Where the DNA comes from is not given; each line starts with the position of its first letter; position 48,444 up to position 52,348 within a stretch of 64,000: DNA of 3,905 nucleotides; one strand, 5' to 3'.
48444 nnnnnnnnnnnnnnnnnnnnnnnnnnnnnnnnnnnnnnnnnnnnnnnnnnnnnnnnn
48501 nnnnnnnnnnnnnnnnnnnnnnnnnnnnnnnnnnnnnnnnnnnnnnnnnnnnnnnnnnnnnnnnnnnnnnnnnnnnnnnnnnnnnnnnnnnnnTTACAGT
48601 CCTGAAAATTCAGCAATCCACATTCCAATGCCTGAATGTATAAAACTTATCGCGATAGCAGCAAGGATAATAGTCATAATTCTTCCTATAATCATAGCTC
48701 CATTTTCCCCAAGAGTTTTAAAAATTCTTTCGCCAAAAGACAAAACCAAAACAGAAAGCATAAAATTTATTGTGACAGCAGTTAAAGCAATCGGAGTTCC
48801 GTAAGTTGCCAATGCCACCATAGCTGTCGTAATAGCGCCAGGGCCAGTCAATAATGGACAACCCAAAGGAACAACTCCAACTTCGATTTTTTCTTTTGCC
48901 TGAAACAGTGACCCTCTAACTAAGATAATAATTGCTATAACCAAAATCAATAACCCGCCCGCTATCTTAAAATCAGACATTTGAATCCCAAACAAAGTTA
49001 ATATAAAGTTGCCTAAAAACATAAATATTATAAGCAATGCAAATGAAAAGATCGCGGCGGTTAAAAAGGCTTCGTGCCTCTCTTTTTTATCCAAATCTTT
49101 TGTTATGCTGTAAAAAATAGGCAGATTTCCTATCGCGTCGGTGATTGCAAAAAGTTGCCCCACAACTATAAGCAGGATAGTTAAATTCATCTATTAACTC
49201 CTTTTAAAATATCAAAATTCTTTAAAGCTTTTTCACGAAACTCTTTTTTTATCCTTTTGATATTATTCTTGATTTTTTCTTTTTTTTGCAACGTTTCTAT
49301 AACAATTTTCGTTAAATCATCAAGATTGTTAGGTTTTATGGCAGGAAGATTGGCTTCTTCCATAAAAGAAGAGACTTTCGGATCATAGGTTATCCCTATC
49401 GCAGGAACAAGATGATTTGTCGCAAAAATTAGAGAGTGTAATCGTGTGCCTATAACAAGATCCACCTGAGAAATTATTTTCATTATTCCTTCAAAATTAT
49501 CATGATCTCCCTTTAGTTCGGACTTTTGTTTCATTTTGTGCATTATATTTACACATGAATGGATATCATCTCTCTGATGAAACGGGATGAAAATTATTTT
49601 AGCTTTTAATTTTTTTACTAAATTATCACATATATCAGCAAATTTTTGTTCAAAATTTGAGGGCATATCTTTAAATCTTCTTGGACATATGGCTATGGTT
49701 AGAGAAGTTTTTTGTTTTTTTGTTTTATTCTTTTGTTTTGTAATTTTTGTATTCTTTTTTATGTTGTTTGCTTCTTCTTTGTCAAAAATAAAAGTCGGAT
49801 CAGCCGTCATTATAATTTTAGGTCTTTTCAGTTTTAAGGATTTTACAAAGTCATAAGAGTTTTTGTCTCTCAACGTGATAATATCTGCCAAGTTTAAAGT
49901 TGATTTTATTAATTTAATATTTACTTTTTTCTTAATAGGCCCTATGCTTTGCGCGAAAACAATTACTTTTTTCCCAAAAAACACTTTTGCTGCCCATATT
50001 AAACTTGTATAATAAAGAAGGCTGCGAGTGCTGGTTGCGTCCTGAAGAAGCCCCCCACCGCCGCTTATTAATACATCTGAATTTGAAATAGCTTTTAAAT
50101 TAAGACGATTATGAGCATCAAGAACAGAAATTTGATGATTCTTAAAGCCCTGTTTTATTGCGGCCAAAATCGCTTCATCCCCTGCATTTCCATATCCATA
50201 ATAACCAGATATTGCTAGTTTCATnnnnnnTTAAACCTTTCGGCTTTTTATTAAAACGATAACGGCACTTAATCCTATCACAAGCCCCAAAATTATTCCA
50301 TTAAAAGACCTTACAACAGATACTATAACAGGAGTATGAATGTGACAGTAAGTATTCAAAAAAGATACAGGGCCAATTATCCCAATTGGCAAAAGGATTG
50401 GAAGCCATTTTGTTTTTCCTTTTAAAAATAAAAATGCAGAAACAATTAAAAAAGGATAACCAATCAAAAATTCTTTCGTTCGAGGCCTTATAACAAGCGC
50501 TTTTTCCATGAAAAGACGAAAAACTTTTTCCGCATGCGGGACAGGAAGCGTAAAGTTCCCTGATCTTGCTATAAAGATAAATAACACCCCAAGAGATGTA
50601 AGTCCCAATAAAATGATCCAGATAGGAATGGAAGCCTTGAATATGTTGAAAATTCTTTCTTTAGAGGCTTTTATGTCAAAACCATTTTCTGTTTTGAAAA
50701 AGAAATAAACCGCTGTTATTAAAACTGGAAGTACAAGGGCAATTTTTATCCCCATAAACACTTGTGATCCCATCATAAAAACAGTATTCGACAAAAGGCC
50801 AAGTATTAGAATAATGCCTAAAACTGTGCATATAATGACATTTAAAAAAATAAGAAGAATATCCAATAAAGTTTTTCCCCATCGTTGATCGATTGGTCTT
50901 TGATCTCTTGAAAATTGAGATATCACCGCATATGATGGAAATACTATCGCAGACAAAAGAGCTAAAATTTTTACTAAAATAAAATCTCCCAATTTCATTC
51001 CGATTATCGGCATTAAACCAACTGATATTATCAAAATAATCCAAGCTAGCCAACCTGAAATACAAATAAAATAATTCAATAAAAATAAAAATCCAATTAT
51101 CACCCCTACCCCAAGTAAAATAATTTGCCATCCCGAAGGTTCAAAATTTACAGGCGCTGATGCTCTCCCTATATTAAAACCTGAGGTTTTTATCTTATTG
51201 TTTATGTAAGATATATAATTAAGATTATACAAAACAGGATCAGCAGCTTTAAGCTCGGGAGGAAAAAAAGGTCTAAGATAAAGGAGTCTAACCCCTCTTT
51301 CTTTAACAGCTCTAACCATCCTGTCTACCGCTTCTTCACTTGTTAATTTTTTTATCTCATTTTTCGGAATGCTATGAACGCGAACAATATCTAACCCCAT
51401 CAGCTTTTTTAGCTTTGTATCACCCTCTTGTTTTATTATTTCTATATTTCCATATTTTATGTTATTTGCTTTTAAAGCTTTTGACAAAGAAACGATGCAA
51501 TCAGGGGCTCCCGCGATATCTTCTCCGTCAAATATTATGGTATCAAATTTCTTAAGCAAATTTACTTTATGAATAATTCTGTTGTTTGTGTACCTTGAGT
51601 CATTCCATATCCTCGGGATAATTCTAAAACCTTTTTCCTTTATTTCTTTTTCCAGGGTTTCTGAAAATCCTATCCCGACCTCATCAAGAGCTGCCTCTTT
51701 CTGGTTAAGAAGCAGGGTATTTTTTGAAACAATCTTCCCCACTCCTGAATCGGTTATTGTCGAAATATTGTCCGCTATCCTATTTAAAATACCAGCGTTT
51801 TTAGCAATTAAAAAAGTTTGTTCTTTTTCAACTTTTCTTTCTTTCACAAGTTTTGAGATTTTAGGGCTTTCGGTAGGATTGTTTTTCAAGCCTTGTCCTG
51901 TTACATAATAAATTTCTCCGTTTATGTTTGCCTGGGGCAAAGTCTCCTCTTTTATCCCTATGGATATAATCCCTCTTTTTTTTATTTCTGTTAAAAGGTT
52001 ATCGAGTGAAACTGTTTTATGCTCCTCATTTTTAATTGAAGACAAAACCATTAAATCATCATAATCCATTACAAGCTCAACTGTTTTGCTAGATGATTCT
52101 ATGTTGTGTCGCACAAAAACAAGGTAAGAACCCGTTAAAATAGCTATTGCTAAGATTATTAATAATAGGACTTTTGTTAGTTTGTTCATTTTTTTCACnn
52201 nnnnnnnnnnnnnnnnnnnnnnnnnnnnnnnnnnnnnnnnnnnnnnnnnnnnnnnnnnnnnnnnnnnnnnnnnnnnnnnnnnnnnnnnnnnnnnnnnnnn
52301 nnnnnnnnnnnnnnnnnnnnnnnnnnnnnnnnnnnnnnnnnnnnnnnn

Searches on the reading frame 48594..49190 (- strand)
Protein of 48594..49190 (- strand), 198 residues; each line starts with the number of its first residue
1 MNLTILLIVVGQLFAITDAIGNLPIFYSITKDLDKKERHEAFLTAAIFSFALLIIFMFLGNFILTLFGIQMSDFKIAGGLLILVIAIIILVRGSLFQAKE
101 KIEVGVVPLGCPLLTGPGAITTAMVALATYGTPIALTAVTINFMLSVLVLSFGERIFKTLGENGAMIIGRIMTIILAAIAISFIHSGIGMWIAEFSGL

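Call 60: search_protein_families(library=pfam, proteins=[window:48594-49190:-], max_evalue=0.001)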
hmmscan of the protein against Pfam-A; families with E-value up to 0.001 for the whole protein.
window:48594-49190:- (198 aa): 2 families
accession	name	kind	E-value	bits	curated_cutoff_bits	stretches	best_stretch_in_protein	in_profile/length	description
PF01914.23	MarC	-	2e-40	138.9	23.9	1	9-192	7-203/203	MarC family integral membrane protein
PF03741.22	TerC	-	0.00051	20.3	27.8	1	20-94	12-82/178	Integral membrane protein TerC family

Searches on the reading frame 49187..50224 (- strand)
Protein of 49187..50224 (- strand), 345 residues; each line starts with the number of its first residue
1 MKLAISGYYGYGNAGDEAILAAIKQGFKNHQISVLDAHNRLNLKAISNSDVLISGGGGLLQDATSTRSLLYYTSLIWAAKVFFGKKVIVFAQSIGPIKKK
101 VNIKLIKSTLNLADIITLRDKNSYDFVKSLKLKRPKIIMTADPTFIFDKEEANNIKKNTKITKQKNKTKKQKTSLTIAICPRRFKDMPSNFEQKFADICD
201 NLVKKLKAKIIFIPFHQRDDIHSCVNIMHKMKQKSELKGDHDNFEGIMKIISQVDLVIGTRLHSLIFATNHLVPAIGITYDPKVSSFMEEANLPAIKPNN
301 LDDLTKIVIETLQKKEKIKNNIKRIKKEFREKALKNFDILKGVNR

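Call 36: search_protein_families(library=pfam, proteins=[window:49187-50224:-], max_evalue=0.001)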
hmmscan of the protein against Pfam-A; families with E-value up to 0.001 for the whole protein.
window:49187-50224:- (345 aa): 1 family
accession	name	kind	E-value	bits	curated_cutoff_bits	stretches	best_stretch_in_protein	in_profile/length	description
PF04230.19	PS_pyruv_trans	-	2.4e-44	152.8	25.3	1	13-282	1-280/280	Polysaccharide pyruvyl transferase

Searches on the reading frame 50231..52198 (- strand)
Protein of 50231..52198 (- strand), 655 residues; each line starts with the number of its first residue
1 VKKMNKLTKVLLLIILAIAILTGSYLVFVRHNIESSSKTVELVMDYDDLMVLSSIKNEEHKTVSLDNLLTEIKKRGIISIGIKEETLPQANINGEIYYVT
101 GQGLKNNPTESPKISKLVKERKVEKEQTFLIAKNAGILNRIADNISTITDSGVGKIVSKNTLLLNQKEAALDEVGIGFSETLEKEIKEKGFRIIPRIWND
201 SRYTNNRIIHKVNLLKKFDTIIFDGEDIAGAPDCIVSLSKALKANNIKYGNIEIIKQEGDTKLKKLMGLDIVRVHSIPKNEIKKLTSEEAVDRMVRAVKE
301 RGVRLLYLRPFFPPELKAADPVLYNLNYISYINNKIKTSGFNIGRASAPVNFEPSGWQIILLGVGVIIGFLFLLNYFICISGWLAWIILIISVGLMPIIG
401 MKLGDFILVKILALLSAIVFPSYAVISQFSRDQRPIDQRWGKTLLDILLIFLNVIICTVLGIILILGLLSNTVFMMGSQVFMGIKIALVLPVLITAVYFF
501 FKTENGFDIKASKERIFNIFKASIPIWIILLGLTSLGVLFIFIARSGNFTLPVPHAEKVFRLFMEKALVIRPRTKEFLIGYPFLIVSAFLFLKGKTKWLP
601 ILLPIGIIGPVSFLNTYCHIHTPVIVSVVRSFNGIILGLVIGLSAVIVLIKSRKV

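Call 36: search_protein_families(library=pfam, proteins=[window:50231-52198:-], max_evalue=0.001)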
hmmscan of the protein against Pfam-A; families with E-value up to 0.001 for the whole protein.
window:50231-52198:- (655 aa): 1 family
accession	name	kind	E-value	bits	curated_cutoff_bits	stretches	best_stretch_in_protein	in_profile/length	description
PF18949.5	DUF5693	-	6.9e-145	484.4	29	1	38-649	1-605/609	Family of unknown function (DUF5693)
